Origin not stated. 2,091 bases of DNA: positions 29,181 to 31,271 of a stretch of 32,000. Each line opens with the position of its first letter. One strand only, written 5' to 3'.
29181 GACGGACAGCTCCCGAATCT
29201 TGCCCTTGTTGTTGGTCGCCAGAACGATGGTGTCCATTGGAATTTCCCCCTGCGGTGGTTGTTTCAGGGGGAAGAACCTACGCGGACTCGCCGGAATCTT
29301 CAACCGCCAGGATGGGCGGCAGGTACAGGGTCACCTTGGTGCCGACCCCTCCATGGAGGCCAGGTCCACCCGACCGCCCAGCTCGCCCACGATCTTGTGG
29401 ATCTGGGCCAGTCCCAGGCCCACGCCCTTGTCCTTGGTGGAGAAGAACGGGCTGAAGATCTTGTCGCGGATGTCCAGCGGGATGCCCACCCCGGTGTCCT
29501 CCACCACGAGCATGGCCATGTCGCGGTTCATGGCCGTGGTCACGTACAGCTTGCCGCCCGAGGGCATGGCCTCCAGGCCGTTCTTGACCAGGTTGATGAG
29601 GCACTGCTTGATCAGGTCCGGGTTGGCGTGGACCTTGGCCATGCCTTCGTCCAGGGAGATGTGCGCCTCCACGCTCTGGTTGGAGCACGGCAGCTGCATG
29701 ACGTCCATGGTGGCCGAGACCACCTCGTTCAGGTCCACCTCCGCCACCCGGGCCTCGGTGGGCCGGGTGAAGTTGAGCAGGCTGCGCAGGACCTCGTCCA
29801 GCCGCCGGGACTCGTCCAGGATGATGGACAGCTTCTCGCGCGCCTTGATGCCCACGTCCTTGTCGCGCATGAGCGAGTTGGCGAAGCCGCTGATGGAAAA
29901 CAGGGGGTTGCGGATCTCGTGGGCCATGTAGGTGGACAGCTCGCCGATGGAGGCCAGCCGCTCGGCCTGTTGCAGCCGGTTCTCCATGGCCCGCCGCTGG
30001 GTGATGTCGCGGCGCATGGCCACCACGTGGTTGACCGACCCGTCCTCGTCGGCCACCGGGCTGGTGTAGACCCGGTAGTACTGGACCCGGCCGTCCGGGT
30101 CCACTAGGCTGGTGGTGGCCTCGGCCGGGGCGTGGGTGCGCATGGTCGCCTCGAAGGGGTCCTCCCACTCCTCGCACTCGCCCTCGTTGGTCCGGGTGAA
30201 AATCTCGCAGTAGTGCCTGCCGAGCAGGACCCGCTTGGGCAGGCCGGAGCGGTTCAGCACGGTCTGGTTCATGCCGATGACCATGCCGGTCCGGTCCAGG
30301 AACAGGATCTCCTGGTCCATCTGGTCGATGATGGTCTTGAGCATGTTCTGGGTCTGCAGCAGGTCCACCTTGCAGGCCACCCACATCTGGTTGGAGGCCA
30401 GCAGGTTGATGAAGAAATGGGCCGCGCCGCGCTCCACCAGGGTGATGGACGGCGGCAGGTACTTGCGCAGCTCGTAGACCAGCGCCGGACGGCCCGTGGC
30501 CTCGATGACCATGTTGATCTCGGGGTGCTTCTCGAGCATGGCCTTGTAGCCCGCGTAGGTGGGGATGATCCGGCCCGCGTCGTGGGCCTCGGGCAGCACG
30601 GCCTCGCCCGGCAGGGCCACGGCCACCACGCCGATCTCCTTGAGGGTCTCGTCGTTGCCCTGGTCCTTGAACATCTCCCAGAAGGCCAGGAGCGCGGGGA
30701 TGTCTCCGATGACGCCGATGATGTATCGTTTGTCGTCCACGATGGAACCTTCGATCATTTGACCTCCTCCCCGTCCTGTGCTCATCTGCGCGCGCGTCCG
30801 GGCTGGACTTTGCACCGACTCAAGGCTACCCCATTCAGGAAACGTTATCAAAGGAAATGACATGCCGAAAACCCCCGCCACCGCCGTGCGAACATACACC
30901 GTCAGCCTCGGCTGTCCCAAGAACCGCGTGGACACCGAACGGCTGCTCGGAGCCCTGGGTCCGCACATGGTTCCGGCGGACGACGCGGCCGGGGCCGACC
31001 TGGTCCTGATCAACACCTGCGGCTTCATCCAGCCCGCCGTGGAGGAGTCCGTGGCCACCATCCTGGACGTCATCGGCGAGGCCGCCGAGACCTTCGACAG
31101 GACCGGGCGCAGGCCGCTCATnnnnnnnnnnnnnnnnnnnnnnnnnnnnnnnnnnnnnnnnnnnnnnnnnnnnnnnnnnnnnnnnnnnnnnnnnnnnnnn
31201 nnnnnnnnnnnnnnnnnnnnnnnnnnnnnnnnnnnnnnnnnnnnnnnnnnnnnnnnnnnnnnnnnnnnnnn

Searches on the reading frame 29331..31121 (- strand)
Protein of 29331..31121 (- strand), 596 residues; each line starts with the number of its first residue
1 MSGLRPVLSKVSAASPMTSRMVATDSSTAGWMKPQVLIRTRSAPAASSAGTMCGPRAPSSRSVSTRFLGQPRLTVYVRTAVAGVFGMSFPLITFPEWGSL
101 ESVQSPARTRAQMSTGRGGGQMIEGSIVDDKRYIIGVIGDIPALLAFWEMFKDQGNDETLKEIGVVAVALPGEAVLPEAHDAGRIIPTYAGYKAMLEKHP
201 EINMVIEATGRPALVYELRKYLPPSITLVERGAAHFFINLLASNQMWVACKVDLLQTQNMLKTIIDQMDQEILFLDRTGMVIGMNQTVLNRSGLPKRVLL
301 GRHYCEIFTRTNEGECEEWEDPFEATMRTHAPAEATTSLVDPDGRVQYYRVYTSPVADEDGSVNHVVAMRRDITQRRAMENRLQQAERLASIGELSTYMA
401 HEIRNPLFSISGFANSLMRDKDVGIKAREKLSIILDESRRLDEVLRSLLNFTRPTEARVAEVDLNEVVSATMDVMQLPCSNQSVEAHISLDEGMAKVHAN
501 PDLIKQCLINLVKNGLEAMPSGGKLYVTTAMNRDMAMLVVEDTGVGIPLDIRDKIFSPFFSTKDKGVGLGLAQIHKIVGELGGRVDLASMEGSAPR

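Call 58: search_protein_families(library=pfam, proteins=[window:29331-31121:-], max_evalue=0.00001)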
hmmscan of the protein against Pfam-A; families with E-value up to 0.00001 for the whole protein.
window:29331-31121:- (596 aa): 4 families
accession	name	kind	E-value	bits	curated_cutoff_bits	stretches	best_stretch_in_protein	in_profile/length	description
PF02518.31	HATPase_c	-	5.3e-17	62.7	26.4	1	500-592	2-98/111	Histidine kinase-, DNA gyrase B-, and HSP90-like ATPase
PF00512.31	HisKA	-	9.3e-13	48.5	26.9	1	393-455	3-64/66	His Kinase A (phospho-acceptor) domain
PF08448.16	PAS_4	-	2.1e-12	47.7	23.1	1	266-378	2-110/110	PAS fold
PF13426.13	PAS_9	-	1.2e-10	42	27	1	272-375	4-103/103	PAS domain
